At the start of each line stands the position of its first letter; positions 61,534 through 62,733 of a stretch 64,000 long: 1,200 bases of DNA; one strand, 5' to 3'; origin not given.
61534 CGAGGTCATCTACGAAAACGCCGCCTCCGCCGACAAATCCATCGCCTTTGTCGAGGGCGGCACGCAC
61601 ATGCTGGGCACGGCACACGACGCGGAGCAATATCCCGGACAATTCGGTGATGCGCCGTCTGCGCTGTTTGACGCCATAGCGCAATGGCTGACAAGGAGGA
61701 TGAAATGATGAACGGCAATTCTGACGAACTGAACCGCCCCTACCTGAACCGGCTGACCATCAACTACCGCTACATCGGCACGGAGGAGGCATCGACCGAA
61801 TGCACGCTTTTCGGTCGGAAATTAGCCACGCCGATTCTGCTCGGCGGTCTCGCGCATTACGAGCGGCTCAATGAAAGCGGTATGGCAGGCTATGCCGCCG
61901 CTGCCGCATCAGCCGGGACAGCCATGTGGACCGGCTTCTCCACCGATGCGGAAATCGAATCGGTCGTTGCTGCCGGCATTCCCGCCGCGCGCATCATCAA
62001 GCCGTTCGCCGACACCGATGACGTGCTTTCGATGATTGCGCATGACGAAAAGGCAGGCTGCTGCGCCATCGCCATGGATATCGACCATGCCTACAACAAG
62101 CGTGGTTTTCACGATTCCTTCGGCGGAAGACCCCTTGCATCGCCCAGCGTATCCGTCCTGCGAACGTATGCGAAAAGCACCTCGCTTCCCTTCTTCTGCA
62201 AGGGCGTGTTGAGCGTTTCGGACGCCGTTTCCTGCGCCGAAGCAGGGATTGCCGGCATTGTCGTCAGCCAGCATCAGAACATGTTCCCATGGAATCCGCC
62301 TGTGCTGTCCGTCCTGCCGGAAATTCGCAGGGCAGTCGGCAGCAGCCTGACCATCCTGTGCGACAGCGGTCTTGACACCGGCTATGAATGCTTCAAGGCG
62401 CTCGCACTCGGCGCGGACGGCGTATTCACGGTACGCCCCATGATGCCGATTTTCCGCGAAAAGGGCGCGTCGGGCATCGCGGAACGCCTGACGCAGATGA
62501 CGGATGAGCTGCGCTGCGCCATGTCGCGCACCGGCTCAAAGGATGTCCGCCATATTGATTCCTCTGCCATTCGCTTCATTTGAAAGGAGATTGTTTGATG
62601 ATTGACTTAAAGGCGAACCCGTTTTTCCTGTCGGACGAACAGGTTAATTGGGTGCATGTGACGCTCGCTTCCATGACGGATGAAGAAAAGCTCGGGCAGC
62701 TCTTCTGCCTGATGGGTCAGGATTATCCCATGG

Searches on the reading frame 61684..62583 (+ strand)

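Call 76: search_protein_families(library=pfam, proteins=[window:61684-62583:+], max_evalue=0.00001)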
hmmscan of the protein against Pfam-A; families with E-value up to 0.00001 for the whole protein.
window:61684-62583:+ (299 aa): 1 family
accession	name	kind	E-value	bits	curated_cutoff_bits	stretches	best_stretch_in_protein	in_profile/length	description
PF01070.24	FMN_dh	-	2.2e-49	168.8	24.9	2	154-297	205-349/350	FMN-dependent dehydrogenase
